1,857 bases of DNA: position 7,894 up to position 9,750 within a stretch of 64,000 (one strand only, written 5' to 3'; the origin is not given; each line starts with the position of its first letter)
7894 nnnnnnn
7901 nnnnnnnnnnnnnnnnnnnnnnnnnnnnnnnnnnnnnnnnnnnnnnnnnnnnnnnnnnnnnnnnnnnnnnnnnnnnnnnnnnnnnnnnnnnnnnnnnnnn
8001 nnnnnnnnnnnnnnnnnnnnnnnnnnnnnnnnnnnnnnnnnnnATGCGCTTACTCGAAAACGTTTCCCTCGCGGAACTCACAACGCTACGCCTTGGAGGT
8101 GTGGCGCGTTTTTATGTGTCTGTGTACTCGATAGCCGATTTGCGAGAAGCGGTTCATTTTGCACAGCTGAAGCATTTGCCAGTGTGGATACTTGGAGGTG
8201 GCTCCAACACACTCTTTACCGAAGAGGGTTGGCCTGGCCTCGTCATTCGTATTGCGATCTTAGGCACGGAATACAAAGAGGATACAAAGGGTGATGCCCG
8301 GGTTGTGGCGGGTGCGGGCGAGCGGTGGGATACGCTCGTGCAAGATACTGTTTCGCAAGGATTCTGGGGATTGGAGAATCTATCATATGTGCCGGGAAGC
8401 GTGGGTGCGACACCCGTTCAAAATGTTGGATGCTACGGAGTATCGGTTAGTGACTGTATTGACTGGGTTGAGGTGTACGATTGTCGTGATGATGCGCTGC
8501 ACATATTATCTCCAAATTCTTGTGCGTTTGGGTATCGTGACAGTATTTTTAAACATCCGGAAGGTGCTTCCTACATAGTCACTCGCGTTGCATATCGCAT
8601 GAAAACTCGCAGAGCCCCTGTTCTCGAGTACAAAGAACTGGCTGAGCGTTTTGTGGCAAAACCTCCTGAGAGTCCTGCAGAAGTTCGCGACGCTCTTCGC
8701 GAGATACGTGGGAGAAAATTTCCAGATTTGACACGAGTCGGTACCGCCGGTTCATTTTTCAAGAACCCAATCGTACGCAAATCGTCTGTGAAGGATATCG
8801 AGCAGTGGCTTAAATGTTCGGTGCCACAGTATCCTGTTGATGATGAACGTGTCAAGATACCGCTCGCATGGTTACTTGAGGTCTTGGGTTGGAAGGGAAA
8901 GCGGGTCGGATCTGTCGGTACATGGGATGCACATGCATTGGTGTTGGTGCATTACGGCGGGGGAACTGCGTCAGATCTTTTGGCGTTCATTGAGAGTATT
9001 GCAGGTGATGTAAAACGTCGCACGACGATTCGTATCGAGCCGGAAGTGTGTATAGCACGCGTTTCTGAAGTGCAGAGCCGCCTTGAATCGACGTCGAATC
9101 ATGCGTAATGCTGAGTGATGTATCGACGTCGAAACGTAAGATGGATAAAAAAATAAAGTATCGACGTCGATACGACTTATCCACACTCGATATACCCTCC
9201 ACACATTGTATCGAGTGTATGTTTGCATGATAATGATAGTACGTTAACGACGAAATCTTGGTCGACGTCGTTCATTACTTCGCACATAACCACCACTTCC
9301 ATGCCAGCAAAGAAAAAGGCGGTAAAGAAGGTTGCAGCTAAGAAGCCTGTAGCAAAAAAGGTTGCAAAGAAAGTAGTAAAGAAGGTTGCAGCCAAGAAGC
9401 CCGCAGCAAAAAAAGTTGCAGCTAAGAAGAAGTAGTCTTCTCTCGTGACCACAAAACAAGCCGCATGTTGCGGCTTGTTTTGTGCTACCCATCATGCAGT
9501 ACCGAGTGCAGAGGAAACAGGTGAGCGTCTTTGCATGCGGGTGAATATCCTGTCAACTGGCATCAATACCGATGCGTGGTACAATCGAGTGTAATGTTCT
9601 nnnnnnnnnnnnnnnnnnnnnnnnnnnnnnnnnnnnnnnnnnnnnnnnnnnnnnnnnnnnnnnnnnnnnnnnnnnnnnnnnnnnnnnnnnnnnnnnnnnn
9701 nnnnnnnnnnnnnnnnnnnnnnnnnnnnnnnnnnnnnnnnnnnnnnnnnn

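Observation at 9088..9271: Over-represented palindromic 10-mer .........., with a cluster of four sites upstream of the histone-like gene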

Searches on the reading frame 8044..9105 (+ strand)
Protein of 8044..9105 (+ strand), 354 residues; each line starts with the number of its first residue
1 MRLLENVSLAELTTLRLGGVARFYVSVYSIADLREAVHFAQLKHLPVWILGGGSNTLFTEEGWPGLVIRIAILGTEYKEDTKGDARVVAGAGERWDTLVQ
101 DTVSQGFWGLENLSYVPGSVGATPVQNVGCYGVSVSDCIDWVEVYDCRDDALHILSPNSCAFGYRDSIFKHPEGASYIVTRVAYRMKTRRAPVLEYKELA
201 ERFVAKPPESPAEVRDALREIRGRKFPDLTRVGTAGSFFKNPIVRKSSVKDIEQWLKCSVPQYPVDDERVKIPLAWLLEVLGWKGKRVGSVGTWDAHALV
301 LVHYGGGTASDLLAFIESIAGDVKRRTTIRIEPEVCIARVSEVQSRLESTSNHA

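Call 11: find_homologous_proteins(query=window:8044-9105:+)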
Query window:8044-9105:+ (354 aa): 7840 proteins with E <= 0.001 among 8000 candidates; the best 120 are listed.
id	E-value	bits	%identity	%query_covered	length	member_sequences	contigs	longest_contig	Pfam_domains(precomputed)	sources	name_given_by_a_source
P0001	2.9e-214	729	92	97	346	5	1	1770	PF01565.29,PF02873.22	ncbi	-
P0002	6.1e-191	652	84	96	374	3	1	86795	PF01565.29,PF02873.22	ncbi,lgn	-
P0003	4.0e-185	633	82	96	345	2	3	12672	PF01565.29,PF02873.22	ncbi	-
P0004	1.3e-142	493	65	95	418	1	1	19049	PF01565.29,PF02873.22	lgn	-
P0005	3.5e-140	485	64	95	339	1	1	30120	PF01565.29,PF02873.22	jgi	jgi:UDP-N-acetylmuramate dehydrogenase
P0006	1.6e-138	480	61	98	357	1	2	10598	PF01565.29,PF02873.22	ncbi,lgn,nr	ncbi:MAG: UDP-N-acetylmuramate dehydrogenase [Candidatus Pacebacteria bacterium]|nr:UDP-N-acetylmura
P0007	9.1e-138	477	62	95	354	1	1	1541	PF01565.29,PF02873.22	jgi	jgi:UDP-N-acetylmuramate dehydrogenase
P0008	8.3e-137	474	61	97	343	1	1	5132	PF01565.29,PF02873.22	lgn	-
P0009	3.9e-136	472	63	95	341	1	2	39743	PF01565.29,PF02873.22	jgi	jgi:UDP-N-acetylmuramate dehydrogenase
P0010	5.5e-136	472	61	96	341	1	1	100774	PF01565.29,PF02873.22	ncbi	-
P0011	8.6e-136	471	63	95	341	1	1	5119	PF01565.29,PF02873.22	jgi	jgi:UDP-N-acetylmuramate dehydrogenase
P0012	8.2e-135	468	61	96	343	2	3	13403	PF01565.29,PF02873.22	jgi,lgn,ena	-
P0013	1.1e-134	467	62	95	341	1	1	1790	PF01565.29,PF02873.22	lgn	-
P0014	2.7e-134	466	61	95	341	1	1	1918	PF01565.29,PF02873.22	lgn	-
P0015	3.4e-134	466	59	96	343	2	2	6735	PF01565.29,PF02873.22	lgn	-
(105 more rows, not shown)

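Call 14: find_related_loci(query=A1, collection=genome_contigs, flank=10000)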
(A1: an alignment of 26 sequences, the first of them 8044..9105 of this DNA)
Query A1 (354 aa) in genome_contigs; peptide patterns used: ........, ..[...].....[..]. (x = any residue, [..] = any of these).
600 stretches matched a pattern (row limit reached: there are more); 590 encode a relative of the query (tblastn E <= 1e-3); the best 80 are kept; 80 distinct loci.
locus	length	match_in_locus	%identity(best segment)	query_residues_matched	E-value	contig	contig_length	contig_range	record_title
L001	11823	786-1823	57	1-345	1e-126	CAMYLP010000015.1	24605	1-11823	MAG: uncultured Patescibacteria group bacterium isolate ES_M_Patescibacteria_01 genome assembly, contig: scaffold_1463,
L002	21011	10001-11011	55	1-337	2e-123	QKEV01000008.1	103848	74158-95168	MAG: bacterium isolate SZUA-485 scaffold_347, whole genome shotgun sequence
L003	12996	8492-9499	49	1-337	4e-102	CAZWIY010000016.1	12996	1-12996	MAG TPA_asm: uncultured Candidatus Saccharibacteria bacterium isolate SRP278252_co1_58 genome assembly, contig: NODE_849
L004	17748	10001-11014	46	1-335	1e-95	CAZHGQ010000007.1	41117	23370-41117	MAG TPA_asm: uncultured Candidatus Saccharibacteria bacterium isolate SRP257259_co1_375 genome assembly, contig: NODE_91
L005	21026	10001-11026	46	1-339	1e-94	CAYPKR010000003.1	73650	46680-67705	MAG TPA_asm: uncultured Candidatus Saccharibacteria bacterium isolate SRP278252_co2_120 genome assembly, contig: NODE_53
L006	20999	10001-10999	44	5-338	4e-92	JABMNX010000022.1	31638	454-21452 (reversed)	MAG: Candidatus Kaiserbacteria bacterium isolate bin.102 k141_2883852, whole genome shotgun sequence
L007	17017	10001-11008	45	1-335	3e-92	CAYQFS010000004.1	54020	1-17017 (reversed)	MAG TPA_asm: uncultured Candidatus Saccharibacteria bacterium isolate SRP298887_co1_199 genome assembly, contig: NODE_35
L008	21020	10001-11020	45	1-337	7e-92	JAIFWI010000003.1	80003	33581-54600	MAG: Candidatus Parcubacteria bacterium isolate viral-cat_42_20 PAFVLPS_2018_scaffold_1585, whole genome shotgun sequenc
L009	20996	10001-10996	45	1-336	2e-91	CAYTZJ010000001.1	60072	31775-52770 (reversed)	MAG TPA_asm: uncultured Candidatus Saccharibacteria bacterium isolate SRP278252_co2_242 genome assembly, contig: NODE_80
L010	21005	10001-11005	43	1-335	1e-89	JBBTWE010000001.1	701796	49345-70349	MAG: Patescibacteria group bacterium isolate H43-bin012_1 H43_bin012_1_000000000001, whole genome shotgun sequence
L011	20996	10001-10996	42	6-335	1e-88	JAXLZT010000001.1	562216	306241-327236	MAG: Candidatus Paceibacterota bacterium isolate STL-PAT9 C4.155.fa-1, whole genome shotgun sequence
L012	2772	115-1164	42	1-353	1e-90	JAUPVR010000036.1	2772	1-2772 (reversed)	MAG: Patescibacteria group bacterium isolate erpe_2018_sw_33hr_WHONDRS-SW48-000096_A_bin.20 scaffold_8173, whole genome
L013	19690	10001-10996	44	5-335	3e-88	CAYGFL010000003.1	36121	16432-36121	MAG TPA_asm: uncultured Candidatus Saccharibacteria bacterium isolate ERP113451_co1_293 genome assembly, contig: NODE_12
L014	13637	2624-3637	42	1-340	8e-88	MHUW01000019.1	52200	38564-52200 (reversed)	MAG: Candidatus Yonathbacteria bacterium RIFCSPLOWO2_01_FULL_47_33b rifcsplowo2_01_scaffold_5153, whole genome shotgun s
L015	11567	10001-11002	43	5-337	6e-88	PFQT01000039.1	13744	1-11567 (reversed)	MAG: Candidatus Yonathbacteria bacterium CG_4_8_14_3_um_filter_46_25 CG_4_8_14_3_um_filter_scaffold_2171_c, whole genome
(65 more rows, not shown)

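Call 16: find_encoding_contigs(protein=P0002, flank=10000, max_places=4)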
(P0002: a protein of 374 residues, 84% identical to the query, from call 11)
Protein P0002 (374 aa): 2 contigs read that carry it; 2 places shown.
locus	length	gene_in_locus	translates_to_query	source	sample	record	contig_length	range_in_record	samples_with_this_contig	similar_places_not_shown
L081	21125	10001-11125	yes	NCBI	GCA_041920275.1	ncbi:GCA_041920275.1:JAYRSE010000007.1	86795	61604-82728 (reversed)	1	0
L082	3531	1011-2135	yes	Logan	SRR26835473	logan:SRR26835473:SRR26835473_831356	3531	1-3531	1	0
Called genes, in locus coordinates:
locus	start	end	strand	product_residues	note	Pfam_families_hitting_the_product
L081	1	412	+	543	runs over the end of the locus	-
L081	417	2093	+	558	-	-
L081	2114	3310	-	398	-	PF01943:Polysacc_synt, PF13440:Polysacc_synt_3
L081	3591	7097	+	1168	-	PF13385:Laminin_G_3, PF07953:Toxin_R_bind_N (weak), PF13385:Laminin_G_3, PF02450:LCAT (faint), PF24096:DUF7379 (weak)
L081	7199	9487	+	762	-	PF04932:Wzy_C, PF13431:TPR_17 (faint), PF13428:TPR_14 (faint), PF07719:TPR_2 (faint), PF12688:TPR_5 (faint), PF12895:ANAPC3 (faint), PF13176:TPR_7 (faint), PF13181:TPR_8 (faint), +6 more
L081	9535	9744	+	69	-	PF04014:MazE_antitoxin (weak)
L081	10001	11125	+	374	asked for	PF01565:FAD_binding_4, PF02873:MurB_C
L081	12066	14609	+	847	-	PF07517:SecA_DEAD, PF01043:SecA_PP_bind, PF21090:P-loop_SecA, PF07516:SecA_SW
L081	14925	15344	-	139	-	-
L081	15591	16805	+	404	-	PF08323:Glyco_transf_5, PF13439:Glyco_transf_4, PF13579:Glyco_trans_4_4, PF20706:GT4-conflict, PF00534:Glycos_transf_1, PF13692:Glyco_trans_1_4, PF13524:Glyco_trans_1_2 (weak)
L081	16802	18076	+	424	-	PF03065:Glyco_hydro_57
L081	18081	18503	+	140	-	-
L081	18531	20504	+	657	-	PF00723:Glyco_hydro_15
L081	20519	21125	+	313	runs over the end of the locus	PF01699:Na_Ca_ex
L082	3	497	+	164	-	?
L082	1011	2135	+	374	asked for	PF01565:FAD_binding_4, PF02873:MurB_C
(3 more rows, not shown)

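Call 17: find_encoding_contigs(protein=P0003, flank=10000, max_places=4)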
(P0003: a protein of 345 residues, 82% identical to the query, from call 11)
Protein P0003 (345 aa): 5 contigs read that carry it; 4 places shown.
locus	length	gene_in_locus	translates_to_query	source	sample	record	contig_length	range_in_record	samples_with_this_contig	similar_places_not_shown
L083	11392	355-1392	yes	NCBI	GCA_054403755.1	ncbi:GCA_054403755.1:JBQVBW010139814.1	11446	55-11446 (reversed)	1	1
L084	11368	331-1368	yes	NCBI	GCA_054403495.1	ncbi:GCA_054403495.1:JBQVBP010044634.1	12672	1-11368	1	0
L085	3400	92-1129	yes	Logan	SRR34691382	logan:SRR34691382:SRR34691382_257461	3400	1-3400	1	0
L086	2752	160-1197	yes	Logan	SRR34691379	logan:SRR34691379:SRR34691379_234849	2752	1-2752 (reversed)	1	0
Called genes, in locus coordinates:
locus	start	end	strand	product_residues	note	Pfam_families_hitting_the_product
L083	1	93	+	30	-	?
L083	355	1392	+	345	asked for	PF01565:FAD_binding_4, PF02873:MurB_C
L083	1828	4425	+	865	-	PF07517:SecA_DEAD, PF01043:SecA_PP_bind, PF21090:P-loop_SecA, PF07516:SecA_SW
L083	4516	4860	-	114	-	-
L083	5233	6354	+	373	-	PF13579:Glyco_trans_4_4, PF08323:Glyco_transf_5, PF13439:Glyco_transf_4, PF20706:GT4-conflict, PF00534:Glycos_transf_1, PF13692:Glyco_trans_1_4, PF13524:Glyco_trans_1_2 (weak)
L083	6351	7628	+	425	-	PF03065:Glyco_hydro_57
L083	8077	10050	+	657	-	PF00723:Glyco_hydro_15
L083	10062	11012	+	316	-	PF01699:Na_Ca_ex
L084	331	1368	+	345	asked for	PF01565:FAD_binding_4, PF02873:MurB_C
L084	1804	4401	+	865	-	PF07517:SecA_DEAD, PF01043:SecA_PP_bind, PF21090:P-loop_SecA, PF07516:SecA_SW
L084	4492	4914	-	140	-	-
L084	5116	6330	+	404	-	PF08323:Glyco_transf_5, PF13439:Glyco_transf_4, PF13579:Glyco_trans_4_4, PF20706:GT4-conflict, PF00534:Glycos_transf_1, PF13692:Glyco_trans_1_4, PF13524:Glyco_trans_1_2 (weak)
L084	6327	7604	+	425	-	PF03065:Glyco_hydro_57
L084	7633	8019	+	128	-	-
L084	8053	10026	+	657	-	PF00723:Glyco_hydro_15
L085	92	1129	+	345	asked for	PF01565:FAD_binding_4, PF02873:MurB_C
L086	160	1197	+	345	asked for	PF01565:FAD_binding_4, PF02873:MurB_C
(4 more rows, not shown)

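Call 21: find_encoding_contigs(protein=P0004, flank=10000, max_places=2)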
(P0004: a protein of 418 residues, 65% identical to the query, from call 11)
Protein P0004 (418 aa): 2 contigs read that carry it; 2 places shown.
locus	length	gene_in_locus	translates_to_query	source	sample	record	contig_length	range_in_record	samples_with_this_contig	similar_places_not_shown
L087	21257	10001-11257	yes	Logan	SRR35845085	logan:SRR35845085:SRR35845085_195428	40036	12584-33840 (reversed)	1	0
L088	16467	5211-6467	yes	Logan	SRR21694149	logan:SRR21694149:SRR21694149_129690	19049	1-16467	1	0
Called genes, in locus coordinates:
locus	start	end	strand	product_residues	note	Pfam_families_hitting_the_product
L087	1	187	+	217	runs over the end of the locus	PF03807:F420_oxidored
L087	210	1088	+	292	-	-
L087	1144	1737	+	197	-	PF01863:YgjP-like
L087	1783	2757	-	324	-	-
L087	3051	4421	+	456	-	PF00270:DEAD, PF04851:ResIII, PF00271:Helicase_C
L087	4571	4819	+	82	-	-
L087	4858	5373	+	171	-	-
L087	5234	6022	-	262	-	PF02525:Flavodoxin_2, PF03358:FMN_red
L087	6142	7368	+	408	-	PF16656:Pur_ac_phosph_N (faint)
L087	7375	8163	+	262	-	PF00117:GATase, PF07722:Peptidase_C26 (faint)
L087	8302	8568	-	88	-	-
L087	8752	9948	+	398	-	PF18920:DUF5671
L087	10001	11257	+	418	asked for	PF01565:FAD_binding_4, PF02873:MurB_C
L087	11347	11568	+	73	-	-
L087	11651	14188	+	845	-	PF07517:SecA_DEAD, PF01043:SecA_PP_bind, PF21090:P-loop_SecA, PF07516:SecA_SW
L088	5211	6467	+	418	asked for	PF01565:FAD_binding_4, PF02873:MurB_C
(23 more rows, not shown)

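Call 22: find_encoding_contigs(protein=P0005, flank=10000, max_places=2)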
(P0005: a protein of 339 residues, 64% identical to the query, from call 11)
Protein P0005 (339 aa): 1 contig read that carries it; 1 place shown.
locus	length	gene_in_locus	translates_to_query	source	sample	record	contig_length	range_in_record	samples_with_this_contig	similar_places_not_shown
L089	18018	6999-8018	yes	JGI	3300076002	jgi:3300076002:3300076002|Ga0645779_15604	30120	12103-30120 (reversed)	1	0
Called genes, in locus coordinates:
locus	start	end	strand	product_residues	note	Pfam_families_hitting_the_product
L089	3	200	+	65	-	?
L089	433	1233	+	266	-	PF03807:F420_oxidored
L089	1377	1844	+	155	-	PF01863:YgjP-like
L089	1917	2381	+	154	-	PF00583:Acetyltransf_1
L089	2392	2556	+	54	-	-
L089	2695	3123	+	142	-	-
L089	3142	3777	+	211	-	PF01797:Y1_Tnp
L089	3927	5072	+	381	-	-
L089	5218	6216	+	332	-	PF05598:DUF772, PF01609:DDE_Tnp_1, PF13612:DDE_Tnp_1_3 (faint), PF13751:DDE_Tnp_1_6 (faint)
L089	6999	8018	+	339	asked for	PF01565:FAD_binding_4, PF02873:MurB_C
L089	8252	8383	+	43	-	-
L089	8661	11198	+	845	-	PF07517:SecA_DEAD, PF01043:SecA_PP_bind, PF21090:P-loop_SecA, PF07516:SecA_SW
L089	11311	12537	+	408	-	PF08323:Glyco_transf_5, PF13439:Glyco_transf_4, PF13579:Glyco_trans_4_4, PF20706:GT4-conflict, PF00534:Glycos_transf_1, PF13692:Glyco_trans_1_4, PF13524:Glyco_trans_1_2 (weak)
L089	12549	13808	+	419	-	PF03065:Glyco_hydro_57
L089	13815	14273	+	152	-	-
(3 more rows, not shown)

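Call 23: find_encoding_contigs(protein=P0010, flank=10000, max_places=2)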
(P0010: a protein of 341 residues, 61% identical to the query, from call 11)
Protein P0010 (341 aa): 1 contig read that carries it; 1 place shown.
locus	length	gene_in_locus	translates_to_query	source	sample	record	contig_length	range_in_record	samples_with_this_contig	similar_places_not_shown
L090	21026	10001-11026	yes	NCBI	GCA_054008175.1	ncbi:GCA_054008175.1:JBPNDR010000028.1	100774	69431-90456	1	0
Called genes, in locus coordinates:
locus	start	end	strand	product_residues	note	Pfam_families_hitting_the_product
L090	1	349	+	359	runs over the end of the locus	PF03102:NeuB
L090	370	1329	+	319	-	-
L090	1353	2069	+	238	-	PF02348:CTP_transf_3, PF12804:NTP_transf_3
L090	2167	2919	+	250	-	PF00702:Hydrolase, PF12710:HAD (weak), PF13419:HAD_2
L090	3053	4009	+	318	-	-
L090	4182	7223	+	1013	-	PF16403:Bact_surface_Ig-like, PF02450:LCAT, PF24096:DUF7379 (weak)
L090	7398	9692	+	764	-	PF04932:Wzy_C, PF00515:TPR_1 (faint), PF07719:TPR_2 (faint), PF13174:TPR_6 (faint), PF13181:TPR_8 (faint), PF23914:TPR_CcmH_CycH (weak), PF12895:ANAPC3 (weak), PF14559:TPR_19, +7 more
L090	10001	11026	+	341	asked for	PF01565:FAD_binding_4, PF02873:MurB_C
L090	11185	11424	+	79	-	-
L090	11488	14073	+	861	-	PF07517:SecA_DEAD, PF00271:Helicase_C (faint), PF01043:SecA_PP_bind, PF21090:P-loop_SecA, PF07516:SecA_SW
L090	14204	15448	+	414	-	PF08323:Glyco_transf_5, PF13439:Glyco_transf_4, PF13579:Glyco_trans_4_4, PF20706:GT4-conflict, PF00534:Glycos_transf_1, PF13692:Glyco_trans_1_4, PF00982:Glyco_transf_20 (weak)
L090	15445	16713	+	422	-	PF03065:Glyco_hydro_57, PF01522:Polysacc_deac_1 (weak)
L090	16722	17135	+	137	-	-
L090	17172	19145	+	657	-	PF00723:Glyco_hydro_15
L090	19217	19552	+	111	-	PF04020:Phage_holin_4_2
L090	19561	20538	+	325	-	PF01018:GTP1_OBG, PF01926:MMR_HSR1, PF02421:FeoB_N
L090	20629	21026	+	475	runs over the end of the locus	PF02934:GatB_N, PF02637:GatB_Yqey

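Call 68: search_protein_families(library=ncbifam, proteins=[L090:11185-11424:+, L081:9535-9744:+], max_evalue=0.1)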
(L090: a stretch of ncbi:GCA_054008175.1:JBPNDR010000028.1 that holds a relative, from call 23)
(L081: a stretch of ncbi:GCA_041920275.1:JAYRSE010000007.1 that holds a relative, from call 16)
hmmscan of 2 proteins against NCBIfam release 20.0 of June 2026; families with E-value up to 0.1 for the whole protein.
L090:11185-11424:+ (79 aa): 0 families

L081:9535-9744:+ (69 aa): 2 families
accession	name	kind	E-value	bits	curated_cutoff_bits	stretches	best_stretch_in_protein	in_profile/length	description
TIGR02609.1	doc_partner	hypoth_equivalog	0.031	14.6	55.9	1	28-63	9-44/74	putative addiction module antidote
NF052488.1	TAtMazEAgrob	equivalog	0.077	13.2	130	1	20-68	6-53/87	type II toxin-antitoxin system antitoxin MazE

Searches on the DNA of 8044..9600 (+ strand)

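Call 27: search_rna_families(source=window, start=9000, end=9600, threshold=evalue, max_evalue=10)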
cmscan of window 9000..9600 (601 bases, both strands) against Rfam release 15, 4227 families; matches with E-value up to 10: 9.
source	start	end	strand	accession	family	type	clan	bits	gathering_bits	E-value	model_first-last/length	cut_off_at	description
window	9403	9480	+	RF01394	isrK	Gene; sRNA;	-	25.4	50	0.002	1-77/77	no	isrK Hfq binding RNA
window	9453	9481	-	RF03847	mir-1538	Gene; miRNA;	-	22.4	78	0.065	1-58/58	no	mir-1538 microRNA precursor family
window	9409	9515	-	RF02082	STnc540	Gene; sRNA;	-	20.8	38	0.037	1-202/202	no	Enterobacterial sRNA STnc540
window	9436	9487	+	RF02066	STnc320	Gene; sRNA;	-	18.8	50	0.66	1-55/55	no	Salmonella enterica sRNA STnc320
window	9380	9431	-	RF03031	ssnA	Cis-reg;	-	18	37.3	0.061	1-48/48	no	ssnA RNA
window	9436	9453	-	RF01111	SBWMV2_UPD-PKk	Cis-reg;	-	17.1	35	1.7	1-21/21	no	Pseudoknot of upstream pseudoknot domain (UPD) of the 3'UTR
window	9441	9482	+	RF00370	sroD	Gene; sRNA;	-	15.1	50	3.3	1-86/86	no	sroD RNA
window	9418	9486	+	RF00558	L20_leader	Cis-reg; leader;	-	13.8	58.7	7.5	1-127/127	no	Ribosomal protein L20 leader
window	9454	9509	-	RF01394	isrK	Gene; sRNA;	-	12.2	50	5.3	1-77/77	no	isrK Hfq binding RNA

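Call 78: search_rna_families(sources=[L016, L047, L059, L034, L062, L201, L202, L203, L204], threshold=evalue, max_evalue=0.1)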
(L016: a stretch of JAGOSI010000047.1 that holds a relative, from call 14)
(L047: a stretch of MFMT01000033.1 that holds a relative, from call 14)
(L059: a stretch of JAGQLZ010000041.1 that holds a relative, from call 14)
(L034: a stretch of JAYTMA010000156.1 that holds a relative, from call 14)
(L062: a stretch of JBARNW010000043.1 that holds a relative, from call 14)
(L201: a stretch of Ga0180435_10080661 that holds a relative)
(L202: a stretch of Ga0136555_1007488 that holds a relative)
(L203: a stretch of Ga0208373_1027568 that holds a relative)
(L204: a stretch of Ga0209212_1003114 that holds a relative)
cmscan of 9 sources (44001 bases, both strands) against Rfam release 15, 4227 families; matches with E-value up to 0.1: 2.
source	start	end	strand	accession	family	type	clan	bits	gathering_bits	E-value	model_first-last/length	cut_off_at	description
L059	2867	2941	+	RF01638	ceN48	Gene; snRNA; snoRNA; HACA-box;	-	31.6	70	0.026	1-125/125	no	Caenorhabditis snoRNA ceN48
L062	2626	2710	-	RF02621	BSnc120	Gene; sRNA;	-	27.7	114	0.023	1-88/88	no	Brucella sRNA 120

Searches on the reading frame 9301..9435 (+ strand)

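Call 9: search_protein_families(library=pfam, proteins=[window:9301-9435:+])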
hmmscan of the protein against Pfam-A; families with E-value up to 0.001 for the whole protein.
window:9301-9435:+ (44 aa): 0 families

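Call 68: search_protein_families(library=ncbifam, proteins=[window:9301-9435:+], max_evalue=0.1)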
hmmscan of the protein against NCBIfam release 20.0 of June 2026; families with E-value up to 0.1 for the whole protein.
window:9301-9435:+ (44 aa): 2 families
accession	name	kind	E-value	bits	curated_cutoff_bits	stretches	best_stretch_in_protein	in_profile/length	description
NF038053.1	hist_H1_lk_Burk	equivalog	0.0073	16.6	80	1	3-43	31-75/195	histone H1-like DNA-binding protein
NF038052.1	histone_lik_HC2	exception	0.02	15.1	135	1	3-43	30-68/201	histone H1-like DNA-binding protein Hc2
